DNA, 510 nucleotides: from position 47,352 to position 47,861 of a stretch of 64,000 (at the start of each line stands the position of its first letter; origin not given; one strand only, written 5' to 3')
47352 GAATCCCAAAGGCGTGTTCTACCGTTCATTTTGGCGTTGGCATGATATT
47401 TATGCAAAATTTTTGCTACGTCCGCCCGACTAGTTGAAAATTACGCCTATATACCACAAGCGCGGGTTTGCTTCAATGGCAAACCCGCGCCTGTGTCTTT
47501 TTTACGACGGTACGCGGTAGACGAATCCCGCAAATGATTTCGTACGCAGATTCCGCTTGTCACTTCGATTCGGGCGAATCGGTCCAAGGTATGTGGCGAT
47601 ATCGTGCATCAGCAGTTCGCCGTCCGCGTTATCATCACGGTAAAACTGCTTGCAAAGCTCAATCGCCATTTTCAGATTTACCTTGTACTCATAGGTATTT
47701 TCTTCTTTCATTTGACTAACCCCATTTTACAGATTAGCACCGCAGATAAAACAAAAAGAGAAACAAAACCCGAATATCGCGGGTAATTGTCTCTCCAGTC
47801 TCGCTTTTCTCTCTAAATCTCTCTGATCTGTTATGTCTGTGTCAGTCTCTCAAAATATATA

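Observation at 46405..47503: ORF-free, diverged tandem array with an ~87-bp period and stop-codon-rich palindromic cores, closed by a strong terminator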

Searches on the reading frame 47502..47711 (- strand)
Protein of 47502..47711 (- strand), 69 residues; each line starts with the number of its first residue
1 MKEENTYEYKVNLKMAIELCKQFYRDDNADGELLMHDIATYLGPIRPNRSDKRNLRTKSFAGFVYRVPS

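Call 7: search_protein_families(library=pfam, proteins=[window:47502-47711:-], max_evalue=0.01)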
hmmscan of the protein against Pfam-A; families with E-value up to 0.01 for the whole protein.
window:47502-47711:- (69 aa): 0 families

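Call 13: find_encoding_contigs(protein=window:47502-47711:-, flank=10000, max_places=10)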
Protein window:47502-47711:- (69 aa): 4 contigs read that carry it; 3 places shown.
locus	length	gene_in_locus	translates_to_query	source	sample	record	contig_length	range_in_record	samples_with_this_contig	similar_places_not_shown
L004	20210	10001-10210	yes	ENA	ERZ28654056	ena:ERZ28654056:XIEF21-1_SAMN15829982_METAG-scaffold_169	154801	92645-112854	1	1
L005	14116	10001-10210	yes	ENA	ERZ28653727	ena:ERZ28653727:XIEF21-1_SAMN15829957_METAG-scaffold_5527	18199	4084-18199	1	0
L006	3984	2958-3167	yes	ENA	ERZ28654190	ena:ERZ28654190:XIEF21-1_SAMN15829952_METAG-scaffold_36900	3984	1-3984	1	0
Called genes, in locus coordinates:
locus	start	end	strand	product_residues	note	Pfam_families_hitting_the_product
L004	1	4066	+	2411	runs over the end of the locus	PF00404:Dockerin_1 (faint)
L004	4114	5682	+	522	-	PF00395:SLH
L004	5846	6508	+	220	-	-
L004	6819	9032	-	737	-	PF08531:Bac_rhamnosid_N, PF05592:Bac_rhamnosid, PF17389:Bac_rhamnosid6H, PF17390:Bac_rhamnosid_C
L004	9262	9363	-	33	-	-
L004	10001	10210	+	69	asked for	-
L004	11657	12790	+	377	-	PF09851:SHOCT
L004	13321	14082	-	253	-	PF01209:Ubie_methyltran, PF13489:Methyltransf_23, PF08241:Methyltransf_11, PF08242:Methyltransf_12, PF13649:Methyltransf_25, PF13847:Methyltransf_31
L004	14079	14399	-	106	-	PF01371:Trp_repressor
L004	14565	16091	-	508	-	PF00916:Sulfate_transp, PF16983:MFS_MOT1 (weak), PF01740:STAS, PF13466:STAS_2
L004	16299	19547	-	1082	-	PF00395:SLH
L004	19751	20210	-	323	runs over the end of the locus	PF21948:LplA-B_cat, PF03099:BPL_LplA_LipB, PF10437:Lip_prot_lig_C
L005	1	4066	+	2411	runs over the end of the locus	PF00404:Dockerin_1 (faint)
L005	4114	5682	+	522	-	PF00395:SLH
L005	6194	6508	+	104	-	-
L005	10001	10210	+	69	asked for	-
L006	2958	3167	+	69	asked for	-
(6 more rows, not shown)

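Call 21: find_homologous_proteins(query=window:47502-47711:-, max_evalue=0.01)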
Query window:47502-47711:- (69 aa): 2 proteins with E <= 0.01 among 2 candidates.
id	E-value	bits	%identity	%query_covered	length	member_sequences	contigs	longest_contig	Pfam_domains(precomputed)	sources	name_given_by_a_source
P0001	5.1e-25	104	83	86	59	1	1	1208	-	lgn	-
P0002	4.6e-22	95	85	78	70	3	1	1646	-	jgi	-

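Call 22: find_encoding_contigs(protein=P0001, flank=10000)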
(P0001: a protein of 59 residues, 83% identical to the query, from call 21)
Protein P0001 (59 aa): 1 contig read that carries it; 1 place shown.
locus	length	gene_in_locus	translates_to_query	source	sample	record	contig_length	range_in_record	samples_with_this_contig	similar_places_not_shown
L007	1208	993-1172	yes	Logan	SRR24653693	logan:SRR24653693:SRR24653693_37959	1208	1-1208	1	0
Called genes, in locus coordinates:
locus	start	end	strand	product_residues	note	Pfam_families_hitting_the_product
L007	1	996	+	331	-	?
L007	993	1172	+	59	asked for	-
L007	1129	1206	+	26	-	?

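Call 23: find_encoding_contigs(protein=P0002, flank=10000)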
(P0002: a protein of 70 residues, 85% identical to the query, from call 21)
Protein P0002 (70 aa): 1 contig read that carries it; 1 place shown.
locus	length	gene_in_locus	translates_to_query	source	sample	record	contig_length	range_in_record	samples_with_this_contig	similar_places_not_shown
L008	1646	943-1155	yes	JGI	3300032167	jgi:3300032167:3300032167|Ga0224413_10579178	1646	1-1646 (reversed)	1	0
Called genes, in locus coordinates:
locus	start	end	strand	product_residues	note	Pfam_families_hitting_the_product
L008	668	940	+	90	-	-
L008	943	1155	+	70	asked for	-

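Call 25: search_protein_families(library=pfam, proteins=[L007:1-993:+, L008:668-940:+, L008:943-1155:+], max_evalue=0.01)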
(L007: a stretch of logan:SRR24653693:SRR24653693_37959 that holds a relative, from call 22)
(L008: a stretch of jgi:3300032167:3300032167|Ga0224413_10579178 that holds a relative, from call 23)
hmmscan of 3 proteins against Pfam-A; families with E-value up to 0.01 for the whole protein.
L007:1-993:+ (331 aa): 1 family
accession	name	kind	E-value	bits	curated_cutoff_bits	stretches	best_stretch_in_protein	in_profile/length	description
PF01609.27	DDE_Tnp_1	-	1.3e-28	100.6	23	1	54-309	3-199/200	Transposase DDE domain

L008:668-940:+ (90 aa): 0 families

L008:943-1155:+ (70 aa): 0 families

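Call 26: search_protein_families(library=ncbifam, proteins=[L007:1-993:+, L008:668-940:+, window:47502-47711:-], max_evalue=0.01)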
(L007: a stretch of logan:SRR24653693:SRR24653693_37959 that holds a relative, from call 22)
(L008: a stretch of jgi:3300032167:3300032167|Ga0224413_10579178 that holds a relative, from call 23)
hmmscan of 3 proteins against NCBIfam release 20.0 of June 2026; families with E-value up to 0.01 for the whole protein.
L007:1-993:+ (331 aa): 14 families
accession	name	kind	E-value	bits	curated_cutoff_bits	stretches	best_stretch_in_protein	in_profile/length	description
NF033592.1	transpos_IS4_1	equivalog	1.6e-45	155.7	115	1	6-314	50-331/332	IS4 family transposase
NF033591.1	transpos_IS4_2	equivalog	3.9e-14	52.5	152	1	122-306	110-270/340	IS4 family transposase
NF033559.2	transpos_IS1634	equivalog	8.5e-11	41.5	100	2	249-294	363-406/483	IS1634 family transposase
NF033540.2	transpos_IS701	equivalog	1e-09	38.2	150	1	130-294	181-342/363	IS701 family transposase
NF033539.1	transpos_IS1380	equivalog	1.5e-08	33.7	180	1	129-290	205-351/419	IS1380 family transposase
NF033579.1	transpos_IS5_2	equivalog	2e-08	34.1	140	2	265-309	243-286/289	IS5 family transposase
NF049999.1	transpos_IS701_3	equivalog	8.4e-08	31.5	170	1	211-299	256-345/412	IS701 family transposase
NF033520.1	transpos_IS982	equivalog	2.2e-06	27.4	130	0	57-167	73-187/243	IS982 family transposase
NF049925.1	transpos_IS4_4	equivalog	8.7e-06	24.7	250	1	202-293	259-349/449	IS4 family transposase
NF033541.0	transpos_ISH3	equivalog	2.9e-05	23.3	225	1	259-282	244-267/298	ISH3 family transposase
NF033580.1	transpos_IS5_3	equivalog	0.00022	20.8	110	0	56-166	90-206/258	IS5 family transposase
NF049921.1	transpos_IS701_2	equivalog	0.00071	19.1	250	1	231-305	209-281/318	IS701 family transposase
NF033590.1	transpos_IS4_3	equivalog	0.0011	18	160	0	265-290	273-298/405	IS4 family transposase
NF041680.1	transp_NF041680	equivalog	0.0013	17.8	440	0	122-172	163-214/439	NF041680 family putative transposase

L008:668-940:+ (90 aa): 0 families

window:47502-47711:- (69 aa): 0 families

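Call 28: find_homologous_proteins(query=L007:1-993:+, max_evalue=1e-20)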
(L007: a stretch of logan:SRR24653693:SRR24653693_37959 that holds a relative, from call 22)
Query L007:1-993:+ (331 aa): 1051 proteins with E <= 1e-20 among 1995 candidates; the best 120 are listed.
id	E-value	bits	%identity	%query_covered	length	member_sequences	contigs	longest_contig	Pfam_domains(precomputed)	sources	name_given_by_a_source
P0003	2.4e-205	699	94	98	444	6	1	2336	PF01609.28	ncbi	-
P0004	1.6e-202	689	92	98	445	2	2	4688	PF01609.28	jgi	-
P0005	2.7e-185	633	84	98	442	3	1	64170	PF01609.28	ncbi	-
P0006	6.9e-185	631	85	98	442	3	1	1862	PF01609.28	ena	-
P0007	2.8e-183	626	84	98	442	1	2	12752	PF01609.28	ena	-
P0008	2.4e-180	617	83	98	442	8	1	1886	PF01609.28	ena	-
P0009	7.8e-178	608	81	98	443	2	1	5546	PF01609.28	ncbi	-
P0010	1.3e-149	516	70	98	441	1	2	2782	PF01609.28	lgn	-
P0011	2.9e-129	449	62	98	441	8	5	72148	PF01609.28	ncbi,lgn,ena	-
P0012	1.9e-128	446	61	98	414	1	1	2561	PF01609.28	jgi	jgi:hypothetical protein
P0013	5.3e-128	445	61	98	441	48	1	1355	PF01609.28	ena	-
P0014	1.8e-127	443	61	98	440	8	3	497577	PF01609.28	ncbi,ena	-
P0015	2.3e-127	442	62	98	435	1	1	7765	PF01609.28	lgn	-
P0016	2.5e-127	442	62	98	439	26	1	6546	PF01609.28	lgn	-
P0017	3.0e-127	442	62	98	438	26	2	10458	PF01609.28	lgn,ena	-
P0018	3.4e-127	442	60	98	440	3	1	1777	PF01609.28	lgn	-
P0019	8.8e-127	441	61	99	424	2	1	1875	PF01609.28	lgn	-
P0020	1.9e-126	440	61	99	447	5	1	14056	PF01609.28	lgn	-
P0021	1.9e-126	439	61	98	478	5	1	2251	PF01609.28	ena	-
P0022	2.0e-126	439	62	98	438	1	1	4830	PF01609.28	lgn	-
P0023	2.0e-126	439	62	98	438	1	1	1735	PF01609.28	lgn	-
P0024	2.0e-126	439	62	98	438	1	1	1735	PF01609.28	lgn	-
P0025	2.3e-126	439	62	98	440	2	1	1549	PF01609.28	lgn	-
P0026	2.9e-126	439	60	99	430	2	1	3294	PF01609.28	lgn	-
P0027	4.1e-126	438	61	97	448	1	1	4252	PF01609.28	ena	-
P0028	4.3e-126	438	61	98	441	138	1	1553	PF01609.28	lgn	-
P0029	4.8e-126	438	60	98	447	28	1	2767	PF01609.28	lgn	-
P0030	5.0e-126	438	60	98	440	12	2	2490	PF01609.28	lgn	-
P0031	6.4e-126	438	62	98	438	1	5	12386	PF01609.28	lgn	-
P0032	6.6e-126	438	62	98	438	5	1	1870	PF01609.28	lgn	-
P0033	8.1e-126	437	60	98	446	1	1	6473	PF01609.28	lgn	-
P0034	8.6e-126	437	61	98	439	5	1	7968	PF01609.28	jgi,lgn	jgi:hypothetical protein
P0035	1.6e-125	436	60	98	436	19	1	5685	PF01609.28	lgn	-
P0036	2.9e-125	436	61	98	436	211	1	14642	PF01609.28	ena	-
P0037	3.3e-125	435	61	98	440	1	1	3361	PF01609.28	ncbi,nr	ncbi:MAG: IS4 family transposase [Ruminococcus flavefaciens]|nr:IS4 family transposase [Ruminococcus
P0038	4.7e-125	435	61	98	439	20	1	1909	PF01609.28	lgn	-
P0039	4.8e-125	435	60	98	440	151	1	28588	PF01609.28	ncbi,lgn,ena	-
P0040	6.0e-125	435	61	98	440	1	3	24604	PF01609.28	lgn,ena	-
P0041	6.6e-125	434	60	98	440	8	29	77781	PF01609.28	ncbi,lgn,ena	ncbi:MAG: IS4 family transposase [Roseburia sp.]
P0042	7.0e-125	434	60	98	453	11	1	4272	PF01609.28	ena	-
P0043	7.1e-125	434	62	98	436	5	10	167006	PF01609.28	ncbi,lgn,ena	-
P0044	7.5e-125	434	60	98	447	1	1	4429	PF01609.28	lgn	-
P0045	1.8e-124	433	60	98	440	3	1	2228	PF01609.28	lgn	-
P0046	2.4e-124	433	61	98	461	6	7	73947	PF01609.28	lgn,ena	-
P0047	4.3e-124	432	61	98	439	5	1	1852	PF01609.28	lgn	-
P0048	5.4e-124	431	60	98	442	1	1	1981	PF01609.28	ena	-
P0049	7.0e-124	431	61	97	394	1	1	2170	PF01609.28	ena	-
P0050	7.5e-124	431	60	98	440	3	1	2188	PF01609.28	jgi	jgi:hypothetical protein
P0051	8.1e-124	431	60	98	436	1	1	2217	PF01609.28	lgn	-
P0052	8.4e-124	431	61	97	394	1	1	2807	PF01609.28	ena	-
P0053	8.7e-124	431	62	97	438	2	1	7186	PF01609.28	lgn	-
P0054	8.9e-124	431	61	97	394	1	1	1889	PF01609.28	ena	-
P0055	9.6e-124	431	61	97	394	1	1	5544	PF01609.28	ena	-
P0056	1.3e-123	430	61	98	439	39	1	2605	PF01609.28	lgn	-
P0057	1.5e-123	430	61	98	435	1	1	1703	PF01609.28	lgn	-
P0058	1.5e-123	430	59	98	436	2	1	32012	PF01609.28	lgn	-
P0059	1.5e-123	430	60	98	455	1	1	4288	PF01609.28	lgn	-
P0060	1.7e-123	430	61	96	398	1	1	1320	PF01609.28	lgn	-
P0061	1.8e-123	430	60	98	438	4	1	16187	PF01609.28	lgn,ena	-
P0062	1.9e-123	430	60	97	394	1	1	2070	PF01609.28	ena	-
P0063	2.1e-123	429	60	98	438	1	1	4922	PF01609.28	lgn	-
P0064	2.2e-123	429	62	99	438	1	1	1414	PF01609.28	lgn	-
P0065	3.7e-123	429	60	98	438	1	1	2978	PF01609.28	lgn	-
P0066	3.8e-123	429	59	98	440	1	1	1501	PF01609.28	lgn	-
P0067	5.1e-123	428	60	97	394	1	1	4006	PF01609.28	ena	-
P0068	5.6e-123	428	60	99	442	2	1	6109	PF01609.28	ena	-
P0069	7.0e-123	428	60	98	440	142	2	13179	PF01609.28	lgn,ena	-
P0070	9.3e-123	427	60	98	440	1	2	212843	PF01609.28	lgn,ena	-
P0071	9.4e-123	427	61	99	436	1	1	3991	PF01609.28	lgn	-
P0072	1.1e-122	427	60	98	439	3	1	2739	PF01609.28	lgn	-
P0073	1.2e-122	427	59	98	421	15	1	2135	PF01609.28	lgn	-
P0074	1.2e-122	427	58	98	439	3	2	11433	PF01609.28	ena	-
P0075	1.3e-122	427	59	98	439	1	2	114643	PF01609.28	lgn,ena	-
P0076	2.1e-122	426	60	98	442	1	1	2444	PF01609.28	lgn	-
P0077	2.2e-122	426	60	98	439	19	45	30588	PF01609.28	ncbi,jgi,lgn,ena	jgi:hypothetical protein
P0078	2.3e-122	426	60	98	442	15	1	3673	PF01609.28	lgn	-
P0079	2.4e-122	426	60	99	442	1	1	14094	PF01609.28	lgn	-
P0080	2.7e-122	426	60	98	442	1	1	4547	PF01609.28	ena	-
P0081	2.8e-122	426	59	98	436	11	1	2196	PF01609.28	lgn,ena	-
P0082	2.9e-122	426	60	98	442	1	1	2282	PF01609.28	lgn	-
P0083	3.0e-122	426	60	98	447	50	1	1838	PF01609.28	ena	-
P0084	3.0e-122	426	60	98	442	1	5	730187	PF01609.28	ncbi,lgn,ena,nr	ncbi:MAG: IS4 family transposase [Lachnospiraceae bacterium]|nr:IS4 family transposase [Lachnospirac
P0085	3.0e-122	426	60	98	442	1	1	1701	PF01609.28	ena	-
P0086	3.6e-122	425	59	99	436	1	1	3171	PF01609.28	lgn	-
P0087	3.8e-122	425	59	98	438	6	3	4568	PF01609.28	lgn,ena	-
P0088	4.1e-122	425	60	98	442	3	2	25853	PF01609.28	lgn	-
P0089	4.9e-122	425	61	98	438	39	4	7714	PF01609.28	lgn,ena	-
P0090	5.3e-122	425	59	98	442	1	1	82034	PF01609.28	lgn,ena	-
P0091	6.2e-122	425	60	98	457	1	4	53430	PF01609.28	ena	-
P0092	6.8e-122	425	60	99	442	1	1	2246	PF01609.28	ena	-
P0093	7.0e-122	424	60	98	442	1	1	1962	PF01609.28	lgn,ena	-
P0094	7.0e-122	424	59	98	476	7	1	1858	PF01609.28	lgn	-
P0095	7.7e-122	424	60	98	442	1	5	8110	PF01609.28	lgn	-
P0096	7.7e-122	424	60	98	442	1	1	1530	PF01609.28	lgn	-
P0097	9.5e-122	424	59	98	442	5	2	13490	PF01609.28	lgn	-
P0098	9.7e-122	424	60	99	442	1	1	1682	PF01609.28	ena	-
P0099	1.0e-121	424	60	98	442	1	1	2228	PF01609.28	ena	-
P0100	1.0e-121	424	60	98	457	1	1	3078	PF01609.28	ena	-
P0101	1.0e-121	424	60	98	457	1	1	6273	PF01609.28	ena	-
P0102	1.1e-121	424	59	98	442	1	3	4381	PF01609.28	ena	-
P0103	1.2e-121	424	59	98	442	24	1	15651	PF01609.28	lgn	-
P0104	1.3e-121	424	62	99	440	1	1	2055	PF01609.28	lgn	-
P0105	1.3e-121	424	59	98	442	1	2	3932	PF01609.28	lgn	-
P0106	1.3e-121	424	61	98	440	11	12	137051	PF01609.28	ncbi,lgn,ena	-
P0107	1.4e-121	423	60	98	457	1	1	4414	PF01609.28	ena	-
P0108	1.4e-121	423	60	98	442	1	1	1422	PF01609.28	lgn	-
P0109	1.4e-121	423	60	98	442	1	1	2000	PF01609.28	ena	-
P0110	2.3e-121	423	60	98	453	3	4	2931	PF01609.28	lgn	-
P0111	2.6e-121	423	60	98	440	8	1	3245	PF01609.28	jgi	jgi:hypothetical protein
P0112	2.8e-121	422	60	98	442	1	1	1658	PF01609.28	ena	-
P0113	3.1e-121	422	58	98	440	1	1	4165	PF01609.28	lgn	-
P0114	3.9e-121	422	59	98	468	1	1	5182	PF01609.28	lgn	-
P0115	4.5e-121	422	60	99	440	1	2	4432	PF01609.28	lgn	-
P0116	4.5e-121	422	83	68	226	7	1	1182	PF01609.28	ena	-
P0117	4.8e-121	422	59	98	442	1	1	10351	PF01609.28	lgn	-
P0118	4.9e-121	422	59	98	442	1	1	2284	PF01609.28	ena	-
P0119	5.6e-121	422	59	98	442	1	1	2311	PF01609.28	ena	-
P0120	5.6e-121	422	59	98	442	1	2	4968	PF01609.28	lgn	-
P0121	5.6e-121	422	59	98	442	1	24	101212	PF01609.28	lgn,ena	-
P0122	5.7e-121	422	59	98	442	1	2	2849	PF01609.28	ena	-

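Call 29: find_encoding_contigs(protein=P0005, flank=6000)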
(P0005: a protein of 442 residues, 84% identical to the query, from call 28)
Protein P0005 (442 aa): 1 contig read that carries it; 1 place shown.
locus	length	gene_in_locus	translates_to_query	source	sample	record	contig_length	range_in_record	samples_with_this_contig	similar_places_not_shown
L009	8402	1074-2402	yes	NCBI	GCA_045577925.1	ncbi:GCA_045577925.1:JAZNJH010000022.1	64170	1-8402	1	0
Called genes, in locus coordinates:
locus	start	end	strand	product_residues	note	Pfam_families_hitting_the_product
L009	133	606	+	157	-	PF01797:Y1_Tnp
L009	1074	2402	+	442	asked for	PF01609:DDE_Tnp_1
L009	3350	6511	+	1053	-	PF04542:Sigma70_r2, PF07638:Sigma70_ECF (weak), PF04545:Sigma70_r4, PF08281:Sigma70_r4_2, PF21347:DUF3108_like (weak)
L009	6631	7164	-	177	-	PF00719:Pyrophosphatase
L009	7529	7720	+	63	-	-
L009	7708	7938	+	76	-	-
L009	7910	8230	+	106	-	-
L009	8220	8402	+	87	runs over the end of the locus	-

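Call 30: find_encoding_contigs(protein=P0004, flank=6000)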
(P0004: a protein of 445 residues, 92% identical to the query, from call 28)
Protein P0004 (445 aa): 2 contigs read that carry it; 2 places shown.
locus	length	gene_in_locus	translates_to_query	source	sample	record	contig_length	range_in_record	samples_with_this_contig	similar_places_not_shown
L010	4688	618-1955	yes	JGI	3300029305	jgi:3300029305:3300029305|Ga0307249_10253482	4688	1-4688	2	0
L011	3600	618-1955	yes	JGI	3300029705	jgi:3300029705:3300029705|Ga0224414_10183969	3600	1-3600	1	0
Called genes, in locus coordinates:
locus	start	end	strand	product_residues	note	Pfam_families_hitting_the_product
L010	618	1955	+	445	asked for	PF01609:DDE_Tnp_1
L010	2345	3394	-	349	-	PF01420:Methylase_S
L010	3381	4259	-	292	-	PF02384:N6_Mtase, PF20473:MmeI_Mtase (faint)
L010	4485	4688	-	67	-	?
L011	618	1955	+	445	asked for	PF01609:DDE_Tnp_1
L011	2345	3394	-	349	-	PF01420:Methylase_S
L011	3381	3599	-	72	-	?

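Call 31: find_encoding_contigs(protein=P0007, flank=6000)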
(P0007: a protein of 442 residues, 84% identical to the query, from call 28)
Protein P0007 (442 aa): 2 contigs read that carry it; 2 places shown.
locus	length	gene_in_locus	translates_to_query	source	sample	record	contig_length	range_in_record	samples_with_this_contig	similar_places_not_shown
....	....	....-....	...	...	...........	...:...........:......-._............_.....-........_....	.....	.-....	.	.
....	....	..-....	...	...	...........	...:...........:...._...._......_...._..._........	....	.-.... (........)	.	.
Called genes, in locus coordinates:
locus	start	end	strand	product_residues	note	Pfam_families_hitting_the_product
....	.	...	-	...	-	?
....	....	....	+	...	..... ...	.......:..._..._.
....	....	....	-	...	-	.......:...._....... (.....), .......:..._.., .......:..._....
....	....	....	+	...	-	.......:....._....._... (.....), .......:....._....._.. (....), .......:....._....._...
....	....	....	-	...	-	-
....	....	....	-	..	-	-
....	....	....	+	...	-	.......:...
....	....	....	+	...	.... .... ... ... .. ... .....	-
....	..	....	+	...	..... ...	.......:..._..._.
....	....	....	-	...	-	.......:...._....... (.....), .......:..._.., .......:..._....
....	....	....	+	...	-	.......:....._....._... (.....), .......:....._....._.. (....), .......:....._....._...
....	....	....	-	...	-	-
